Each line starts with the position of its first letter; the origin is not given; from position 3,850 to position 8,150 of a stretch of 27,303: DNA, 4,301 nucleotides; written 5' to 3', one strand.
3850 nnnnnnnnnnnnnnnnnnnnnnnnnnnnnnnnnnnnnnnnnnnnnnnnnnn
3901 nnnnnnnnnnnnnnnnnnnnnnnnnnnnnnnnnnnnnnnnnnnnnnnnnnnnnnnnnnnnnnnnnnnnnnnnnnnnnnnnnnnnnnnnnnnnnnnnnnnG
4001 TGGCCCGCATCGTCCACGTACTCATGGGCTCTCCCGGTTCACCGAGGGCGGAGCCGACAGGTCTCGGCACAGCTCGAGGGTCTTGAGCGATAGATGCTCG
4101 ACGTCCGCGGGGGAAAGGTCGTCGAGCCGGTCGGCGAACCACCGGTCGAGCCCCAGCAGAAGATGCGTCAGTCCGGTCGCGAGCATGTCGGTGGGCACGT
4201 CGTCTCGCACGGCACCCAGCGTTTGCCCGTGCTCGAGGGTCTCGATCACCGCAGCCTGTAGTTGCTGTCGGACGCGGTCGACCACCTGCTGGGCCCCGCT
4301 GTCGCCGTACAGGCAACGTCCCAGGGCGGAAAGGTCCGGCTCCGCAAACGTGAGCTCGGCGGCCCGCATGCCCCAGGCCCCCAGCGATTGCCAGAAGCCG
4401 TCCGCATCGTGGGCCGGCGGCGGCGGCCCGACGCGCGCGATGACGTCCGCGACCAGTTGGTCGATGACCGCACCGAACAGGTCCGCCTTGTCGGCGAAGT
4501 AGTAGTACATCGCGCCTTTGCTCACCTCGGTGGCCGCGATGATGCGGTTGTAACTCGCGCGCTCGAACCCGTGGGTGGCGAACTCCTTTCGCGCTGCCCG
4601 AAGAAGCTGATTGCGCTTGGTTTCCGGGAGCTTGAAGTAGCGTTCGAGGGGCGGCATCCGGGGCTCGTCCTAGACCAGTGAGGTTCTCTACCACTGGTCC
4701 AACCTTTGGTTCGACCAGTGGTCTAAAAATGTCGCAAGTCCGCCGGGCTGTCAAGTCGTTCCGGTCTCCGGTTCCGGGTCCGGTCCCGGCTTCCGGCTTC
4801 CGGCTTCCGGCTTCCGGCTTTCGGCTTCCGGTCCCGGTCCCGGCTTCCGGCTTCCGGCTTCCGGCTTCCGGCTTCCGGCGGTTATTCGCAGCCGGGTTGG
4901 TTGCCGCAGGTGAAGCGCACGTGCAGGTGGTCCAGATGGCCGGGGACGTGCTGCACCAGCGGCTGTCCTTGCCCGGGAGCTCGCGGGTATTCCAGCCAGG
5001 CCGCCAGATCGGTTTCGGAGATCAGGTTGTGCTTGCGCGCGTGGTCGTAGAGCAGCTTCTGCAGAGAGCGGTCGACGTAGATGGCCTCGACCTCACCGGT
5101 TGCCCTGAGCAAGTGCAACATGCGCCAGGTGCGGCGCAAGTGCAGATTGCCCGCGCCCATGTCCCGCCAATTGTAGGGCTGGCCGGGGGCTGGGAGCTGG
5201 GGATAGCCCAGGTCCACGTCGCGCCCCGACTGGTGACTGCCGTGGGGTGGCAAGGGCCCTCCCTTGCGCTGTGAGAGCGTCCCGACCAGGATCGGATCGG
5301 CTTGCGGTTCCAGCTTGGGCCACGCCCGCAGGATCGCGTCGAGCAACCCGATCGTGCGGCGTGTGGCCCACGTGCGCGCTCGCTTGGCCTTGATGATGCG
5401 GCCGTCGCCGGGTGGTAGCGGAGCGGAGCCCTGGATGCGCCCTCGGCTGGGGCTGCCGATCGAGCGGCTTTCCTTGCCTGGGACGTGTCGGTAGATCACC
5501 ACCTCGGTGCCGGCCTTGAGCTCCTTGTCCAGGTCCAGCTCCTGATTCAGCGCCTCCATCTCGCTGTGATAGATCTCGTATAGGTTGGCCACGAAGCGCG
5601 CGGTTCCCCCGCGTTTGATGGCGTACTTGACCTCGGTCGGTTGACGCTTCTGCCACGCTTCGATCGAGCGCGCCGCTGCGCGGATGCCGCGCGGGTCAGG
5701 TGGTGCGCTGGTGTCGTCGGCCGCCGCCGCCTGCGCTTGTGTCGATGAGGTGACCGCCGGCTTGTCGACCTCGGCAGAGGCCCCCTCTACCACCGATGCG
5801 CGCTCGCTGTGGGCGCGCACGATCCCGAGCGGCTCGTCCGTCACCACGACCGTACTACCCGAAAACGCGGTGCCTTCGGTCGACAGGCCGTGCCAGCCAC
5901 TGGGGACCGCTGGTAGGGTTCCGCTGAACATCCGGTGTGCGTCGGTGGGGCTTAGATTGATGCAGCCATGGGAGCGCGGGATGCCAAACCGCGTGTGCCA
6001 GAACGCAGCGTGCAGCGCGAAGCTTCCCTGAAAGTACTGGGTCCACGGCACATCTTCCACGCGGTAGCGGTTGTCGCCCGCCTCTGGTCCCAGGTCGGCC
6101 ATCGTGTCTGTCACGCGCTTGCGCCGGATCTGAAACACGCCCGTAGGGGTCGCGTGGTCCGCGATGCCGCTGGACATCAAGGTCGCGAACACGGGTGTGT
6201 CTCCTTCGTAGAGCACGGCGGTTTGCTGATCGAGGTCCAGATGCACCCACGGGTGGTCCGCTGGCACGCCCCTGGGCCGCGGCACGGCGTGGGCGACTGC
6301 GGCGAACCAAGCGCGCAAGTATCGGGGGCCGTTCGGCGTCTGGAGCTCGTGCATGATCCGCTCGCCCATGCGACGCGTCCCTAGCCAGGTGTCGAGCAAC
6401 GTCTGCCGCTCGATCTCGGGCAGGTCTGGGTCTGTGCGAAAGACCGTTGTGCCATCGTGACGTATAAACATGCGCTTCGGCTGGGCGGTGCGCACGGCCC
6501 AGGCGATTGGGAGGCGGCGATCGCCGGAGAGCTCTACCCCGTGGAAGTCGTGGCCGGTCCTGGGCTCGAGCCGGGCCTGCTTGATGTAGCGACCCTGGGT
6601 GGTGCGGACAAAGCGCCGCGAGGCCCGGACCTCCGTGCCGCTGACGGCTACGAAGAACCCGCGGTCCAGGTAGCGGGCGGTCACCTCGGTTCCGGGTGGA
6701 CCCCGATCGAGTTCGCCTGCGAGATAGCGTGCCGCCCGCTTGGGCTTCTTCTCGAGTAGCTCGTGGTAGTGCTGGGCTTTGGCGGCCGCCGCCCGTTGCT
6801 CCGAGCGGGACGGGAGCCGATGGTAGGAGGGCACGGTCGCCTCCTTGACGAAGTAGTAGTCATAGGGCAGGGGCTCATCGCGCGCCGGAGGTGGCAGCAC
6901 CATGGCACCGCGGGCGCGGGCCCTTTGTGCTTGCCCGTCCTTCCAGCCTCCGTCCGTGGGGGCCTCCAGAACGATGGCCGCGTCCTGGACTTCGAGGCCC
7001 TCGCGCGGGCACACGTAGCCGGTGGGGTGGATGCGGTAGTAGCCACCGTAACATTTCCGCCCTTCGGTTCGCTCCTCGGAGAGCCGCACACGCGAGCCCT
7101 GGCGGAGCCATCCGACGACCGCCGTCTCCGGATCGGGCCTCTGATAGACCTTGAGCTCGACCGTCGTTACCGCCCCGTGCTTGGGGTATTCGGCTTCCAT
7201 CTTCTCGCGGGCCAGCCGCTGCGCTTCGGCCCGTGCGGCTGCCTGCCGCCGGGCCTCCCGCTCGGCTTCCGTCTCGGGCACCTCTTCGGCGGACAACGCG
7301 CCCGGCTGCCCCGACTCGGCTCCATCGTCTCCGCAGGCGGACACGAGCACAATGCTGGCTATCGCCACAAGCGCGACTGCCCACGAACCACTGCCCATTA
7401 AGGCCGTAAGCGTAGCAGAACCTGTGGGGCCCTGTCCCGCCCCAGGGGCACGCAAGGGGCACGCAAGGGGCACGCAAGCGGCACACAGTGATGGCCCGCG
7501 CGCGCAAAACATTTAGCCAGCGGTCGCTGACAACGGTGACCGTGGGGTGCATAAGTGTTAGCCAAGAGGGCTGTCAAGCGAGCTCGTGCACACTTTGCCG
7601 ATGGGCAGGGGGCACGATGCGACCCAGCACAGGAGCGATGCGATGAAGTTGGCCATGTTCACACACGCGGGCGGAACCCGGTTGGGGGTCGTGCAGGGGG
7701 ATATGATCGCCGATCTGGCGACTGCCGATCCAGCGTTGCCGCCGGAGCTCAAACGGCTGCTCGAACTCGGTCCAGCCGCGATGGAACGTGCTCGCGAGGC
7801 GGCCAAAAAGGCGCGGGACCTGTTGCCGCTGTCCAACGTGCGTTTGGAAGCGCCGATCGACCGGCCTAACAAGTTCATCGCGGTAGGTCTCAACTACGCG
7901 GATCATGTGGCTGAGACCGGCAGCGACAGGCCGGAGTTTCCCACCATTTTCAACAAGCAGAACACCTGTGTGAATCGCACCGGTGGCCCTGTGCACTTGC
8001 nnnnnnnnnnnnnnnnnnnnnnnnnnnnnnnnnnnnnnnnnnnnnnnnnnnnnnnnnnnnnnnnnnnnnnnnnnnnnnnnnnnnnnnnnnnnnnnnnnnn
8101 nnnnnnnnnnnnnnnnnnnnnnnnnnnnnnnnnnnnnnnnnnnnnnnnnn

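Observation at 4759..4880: About 120-bp heptanucleotide microsatellite (GGCTTCC)n wedged between a cell-wall hydrolase gene and the exporter operon promoter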

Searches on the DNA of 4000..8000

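Call 9: search_rna_families(source=window, start=4000, end=8000, threshold=evalue, max_evalue=1)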
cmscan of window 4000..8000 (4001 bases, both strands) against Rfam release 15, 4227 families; matches with E-value up to 1: 0.
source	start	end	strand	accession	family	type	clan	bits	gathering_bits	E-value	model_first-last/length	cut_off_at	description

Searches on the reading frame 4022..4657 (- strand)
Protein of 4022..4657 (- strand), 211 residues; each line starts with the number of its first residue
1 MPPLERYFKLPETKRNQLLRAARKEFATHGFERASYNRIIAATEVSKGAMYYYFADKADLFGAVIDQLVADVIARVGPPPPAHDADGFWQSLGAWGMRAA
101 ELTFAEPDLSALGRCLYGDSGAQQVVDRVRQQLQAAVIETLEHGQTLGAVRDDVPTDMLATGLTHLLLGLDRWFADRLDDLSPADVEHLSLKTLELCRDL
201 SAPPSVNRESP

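Call 7: search_protein_families(library=pfam, proteins=[window:4022-4657:-], max_evalue=0.001)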
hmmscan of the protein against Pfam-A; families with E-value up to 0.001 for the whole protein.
window:4022-4657:- (211 aa): 1 family
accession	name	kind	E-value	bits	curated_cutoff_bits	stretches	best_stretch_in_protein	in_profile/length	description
PF00440.29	TetR_N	-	2e-13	50.3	24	1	18-64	1-47/47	Bacterial regulatory proteins, tetR family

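Call 10: find_encoding_contigs(protein=window:4022-4657:-, flank=6000, max_places=10)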
Protein window:4022-4657:- (211 aa): 16 contigs read that carry it; 10 places shown.
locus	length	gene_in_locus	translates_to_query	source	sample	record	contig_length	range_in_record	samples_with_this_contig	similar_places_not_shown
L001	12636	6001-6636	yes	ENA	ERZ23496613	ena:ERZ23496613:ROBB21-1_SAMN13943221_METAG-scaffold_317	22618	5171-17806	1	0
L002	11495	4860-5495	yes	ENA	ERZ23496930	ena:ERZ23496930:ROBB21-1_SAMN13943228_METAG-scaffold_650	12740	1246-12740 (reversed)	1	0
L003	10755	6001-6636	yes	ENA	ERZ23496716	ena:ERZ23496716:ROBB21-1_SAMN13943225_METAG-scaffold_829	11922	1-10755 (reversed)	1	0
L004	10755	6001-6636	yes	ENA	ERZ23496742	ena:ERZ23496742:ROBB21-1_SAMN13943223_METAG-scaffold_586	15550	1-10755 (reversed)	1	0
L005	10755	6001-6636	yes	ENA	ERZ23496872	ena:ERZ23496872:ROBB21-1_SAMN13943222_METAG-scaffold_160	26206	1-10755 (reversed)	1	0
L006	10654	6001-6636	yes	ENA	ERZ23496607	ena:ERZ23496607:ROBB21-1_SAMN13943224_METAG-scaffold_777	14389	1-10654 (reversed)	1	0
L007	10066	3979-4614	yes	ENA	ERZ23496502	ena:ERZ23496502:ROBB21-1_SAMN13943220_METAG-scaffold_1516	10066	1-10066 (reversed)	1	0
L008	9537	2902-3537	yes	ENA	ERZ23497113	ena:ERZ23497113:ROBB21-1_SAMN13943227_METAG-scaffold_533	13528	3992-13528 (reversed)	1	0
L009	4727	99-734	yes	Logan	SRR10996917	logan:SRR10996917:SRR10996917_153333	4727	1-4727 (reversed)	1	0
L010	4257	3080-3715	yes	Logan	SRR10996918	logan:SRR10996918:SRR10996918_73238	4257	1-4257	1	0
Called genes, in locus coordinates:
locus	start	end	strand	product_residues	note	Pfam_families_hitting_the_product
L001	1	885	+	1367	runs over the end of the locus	PF00069:Pkinase, PF07714:PK_Tyr_Ser-Thr, PF13191:AAA_16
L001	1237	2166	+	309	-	PF00126:HTH_1, PF03466:LysR_substrate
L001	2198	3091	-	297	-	PF01557:FAA_hydrolase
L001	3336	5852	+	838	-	PF03734:YkuD, PF03411:Peptidase_M74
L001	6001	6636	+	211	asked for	PF00440:TetR_N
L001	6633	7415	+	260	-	PF17131:TP_0789-like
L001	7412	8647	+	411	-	PF12704:MacB_PCD, PF02687:FtsX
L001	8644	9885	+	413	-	PF12704:MacB_PCD, PF02687:FtsX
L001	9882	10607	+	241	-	PF00005:ABC_tran, PF02463:SMC_N (weak), PF13304:AAA_21 (faint)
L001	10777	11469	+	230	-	-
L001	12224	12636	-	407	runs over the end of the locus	PF05593:RHS_repeat (weak)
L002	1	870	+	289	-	?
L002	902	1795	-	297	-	PF01557:FAA_hydrolase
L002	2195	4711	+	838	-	PF03734:YkuD, PF03411:Peptidase_M74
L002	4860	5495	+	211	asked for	PF00440:TetR_N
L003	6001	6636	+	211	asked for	PF00440:TetR_N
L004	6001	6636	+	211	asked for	PF00440:TetR_N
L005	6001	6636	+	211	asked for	PF00440:TetR_N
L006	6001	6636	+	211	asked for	PF00440:TetR_N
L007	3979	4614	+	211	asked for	PF00440:TetR_N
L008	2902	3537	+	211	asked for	PF00440:TetR_N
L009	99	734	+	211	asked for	PF00440:TetR_N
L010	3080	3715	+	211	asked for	PF00440:TetR_N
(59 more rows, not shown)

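Call 16: find_related_loci(query=window:4022-4657:-, collection=metagenome_contigs, flank=4000)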
Query window:4022-4657:- (211 aa) in metagenome_contigs; peptide patterns used: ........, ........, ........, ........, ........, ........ (x = any residue, [..] = any of these).
149 stretches matched a pattern; 33 encode a relative of the query (tblastn E <= 1e-3); 33 distinct loci.
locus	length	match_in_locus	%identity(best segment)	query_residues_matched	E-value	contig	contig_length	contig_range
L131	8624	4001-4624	46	1-204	4e-53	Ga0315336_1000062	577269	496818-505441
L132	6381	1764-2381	47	2-209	2e-52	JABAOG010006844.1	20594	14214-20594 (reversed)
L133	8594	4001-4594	44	3-200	6e-50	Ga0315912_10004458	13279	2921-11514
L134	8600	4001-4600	43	3-203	1e-45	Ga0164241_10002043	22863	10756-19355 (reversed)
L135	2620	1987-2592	41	3-204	1e-45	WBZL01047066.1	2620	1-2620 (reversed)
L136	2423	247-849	42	3-203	2e-44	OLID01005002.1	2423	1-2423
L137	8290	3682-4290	45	3-205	7e-44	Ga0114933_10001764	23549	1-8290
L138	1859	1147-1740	44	3-200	3e-44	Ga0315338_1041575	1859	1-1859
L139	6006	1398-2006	44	1-203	7e-42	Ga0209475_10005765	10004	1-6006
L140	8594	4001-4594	43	3-200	5e-41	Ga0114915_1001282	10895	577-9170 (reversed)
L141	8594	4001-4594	40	3-200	7e-41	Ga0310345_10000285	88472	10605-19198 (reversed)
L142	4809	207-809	37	3-200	2e-36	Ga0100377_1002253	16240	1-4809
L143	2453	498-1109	38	3-203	1e-36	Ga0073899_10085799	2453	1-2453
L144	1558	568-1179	37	3-203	9e-37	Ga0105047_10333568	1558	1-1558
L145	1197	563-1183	37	3-206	2e-37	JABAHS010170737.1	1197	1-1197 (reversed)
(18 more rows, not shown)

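Call 17: find_homologous_proteins(query=window:4022-4657:-, max_evalue=1e-20)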
Query window:4022-4657:- (211 aa): 270 proteins with E <= 1e-20 among 1110 candidates; the best 120 are listed.
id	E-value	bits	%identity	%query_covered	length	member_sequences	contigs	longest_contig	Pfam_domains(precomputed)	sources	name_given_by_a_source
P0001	5.4e-137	472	100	100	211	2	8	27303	PF00440.30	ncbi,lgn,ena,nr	ncbi:MAG: TetR/AcrR family transcriptional regulator [Myxococcales bacterium]|nr:TetR/AcrR family tr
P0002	7.7e-100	351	78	97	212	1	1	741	PF00440.30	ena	-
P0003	1.6e-82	294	65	95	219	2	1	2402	PF00440.30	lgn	-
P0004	4.7e-75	270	61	99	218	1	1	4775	PF00440.30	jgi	jgi:AcrR family transcriptional regulator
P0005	6.4e-70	253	60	95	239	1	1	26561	PF00440.30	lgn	-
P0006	6.4e-64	234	54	98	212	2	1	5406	PF00440.30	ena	-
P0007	1.9e-49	186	51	95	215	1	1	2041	PF00440.30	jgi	-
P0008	4.2e-49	185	50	95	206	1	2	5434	PF00440.30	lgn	-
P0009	6.7e-49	185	49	95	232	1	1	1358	PF00440.30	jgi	jgi:AcrR family transcriptional regulator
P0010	1.1e-47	181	46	97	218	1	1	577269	PF00440.30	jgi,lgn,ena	-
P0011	1.6e-47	180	47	95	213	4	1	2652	PF00440.30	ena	-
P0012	1.8e-47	180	46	97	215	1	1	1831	PF00440.30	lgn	-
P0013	2.1e-47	180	50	95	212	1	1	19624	PF00440.30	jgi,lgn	jgi:AcrR family transcriptional regulator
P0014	2.5e-47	179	42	97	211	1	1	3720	PF00440.30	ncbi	-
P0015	3.0e-47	179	45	97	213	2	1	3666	PF00440.30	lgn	-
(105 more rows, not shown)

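Call 18: find_encoding_contigs(protein=P0005, flank=5000, max_places=3)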
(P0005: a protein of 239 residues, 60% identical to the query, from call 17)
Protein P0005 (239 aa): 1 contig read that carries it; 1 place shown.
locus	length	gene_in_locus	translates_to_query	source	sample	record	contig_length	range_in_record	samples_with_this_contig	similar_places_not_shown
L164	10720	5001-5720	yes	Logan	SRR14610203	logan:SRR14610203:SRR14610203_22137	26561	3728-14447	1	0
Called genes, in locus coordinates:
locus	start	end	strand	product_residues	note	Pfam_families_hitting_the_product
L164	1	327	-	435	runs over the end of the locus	PF00668:Condensation, PF16911:PapA_C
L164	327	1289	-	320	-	PF00106:adh_short, PF08659:KR (weak), PF13561:adh_short_C2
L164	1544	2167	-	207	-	PF07638:Sigma70_ECF, PF04542:Sigma70_r2, PF04545:Sigma70_r4 (weak), PF08281:Sigma70_r4_2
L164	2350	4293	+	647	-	-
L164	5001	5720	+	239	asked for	PF00440:TetR_N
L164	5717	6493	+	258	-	PF17131:TP_0789-like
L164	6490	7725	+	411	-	PF12704:MacB_PCD, PF02687:FtsX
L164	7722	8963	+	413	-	PF12704:MacB_PCD, PF02687:FtsX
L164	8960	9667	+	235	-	PF02463:SMC_N (weak), PF00005:ABC_tran, PF13304:AAA_21 (weak)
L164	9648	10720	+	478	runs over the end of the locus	-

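Call 19: find_encoding_contigs(protein=P0004, flank=5000, max_places=3)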
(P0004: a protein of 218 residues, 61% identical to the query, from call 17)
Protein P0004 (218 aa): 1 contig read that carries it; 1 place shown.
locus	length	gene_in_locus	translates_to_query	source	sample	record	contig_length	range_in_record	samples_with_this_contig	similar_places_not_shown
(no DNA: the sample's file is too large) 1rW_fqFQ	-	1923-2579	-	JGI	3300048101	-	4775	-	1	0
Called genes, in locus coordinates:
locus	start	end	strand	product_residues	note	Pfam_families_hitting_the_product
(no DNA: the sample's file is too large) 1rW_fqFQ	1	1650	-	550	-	?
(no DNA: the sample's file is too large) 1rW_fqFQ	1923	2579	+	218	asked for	PF00440:TetR_N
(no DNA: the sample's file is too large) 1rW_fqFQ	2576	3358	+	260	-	PF17131:TP_0789-like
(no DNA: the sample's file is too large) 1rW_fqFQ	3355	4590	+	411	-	PF12704:MacB_PCD, PF02687:FtsX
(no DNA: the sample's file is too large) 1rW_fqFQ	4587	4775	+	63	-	?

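Call 20: find_encoding_contigs(protein=P0003, flank=5000, max_places=3)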
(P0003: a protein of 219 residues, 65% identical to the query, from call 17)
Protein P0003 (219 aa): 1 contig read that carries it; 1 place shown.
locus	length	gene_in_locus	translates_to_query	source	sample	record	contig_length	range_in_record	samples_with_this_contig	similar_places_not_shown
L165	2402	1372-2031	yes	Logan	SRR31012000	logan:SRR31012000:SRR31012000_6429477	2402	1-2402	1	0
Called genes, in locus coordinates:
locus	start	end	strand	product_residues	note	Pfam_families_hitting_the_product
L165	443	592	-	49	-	-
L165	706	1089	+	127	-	-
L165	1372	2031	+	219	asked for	PF00440:TetR_N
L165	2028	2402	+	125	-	?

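Call 21: find_encoding_contigs(protein=P0006, flank=5000, max_places=3)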
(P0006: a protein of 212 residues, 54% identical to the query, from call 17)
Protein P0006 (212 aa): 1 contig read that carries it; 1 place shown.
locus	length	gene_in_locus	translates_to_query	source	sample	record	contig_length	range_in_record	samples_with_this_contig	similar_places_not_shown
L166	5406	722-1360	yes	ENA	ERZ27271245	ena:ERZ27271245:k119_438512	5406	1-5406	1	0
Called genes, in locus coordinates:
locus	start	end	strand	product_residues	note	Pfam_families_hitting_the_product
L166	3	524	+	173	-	?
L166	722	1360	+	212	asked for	PF00440:TetR_N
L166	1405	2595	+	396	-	PF01494:FAD_binding_3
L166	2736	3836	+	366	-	PF12625:Arabinose_bd, PF12833:HTH_18, PF00165:HTH_AraC (weak)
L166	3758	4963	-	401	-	PF08450:SGL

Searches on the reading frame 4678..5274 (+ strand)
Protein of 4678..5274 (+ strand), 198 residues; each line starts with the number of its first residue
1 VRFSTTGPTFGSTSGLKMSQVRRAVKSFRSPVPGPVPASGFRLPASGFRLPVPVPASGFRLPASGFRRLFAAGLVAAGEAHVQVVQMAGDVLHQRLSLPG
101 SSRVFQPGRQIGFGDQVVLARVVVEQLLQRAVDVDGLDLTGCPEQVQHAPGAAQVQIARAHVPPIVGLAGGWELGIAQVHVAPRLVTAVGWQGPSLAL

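Call 51: search_protein_families(library=pfam, proteins=[window:4678-5274:+], max_evalue=0.01)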
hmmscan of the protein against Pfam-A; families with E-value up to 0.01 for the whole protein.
window:4678-5274:+ (198 aa): 0 families
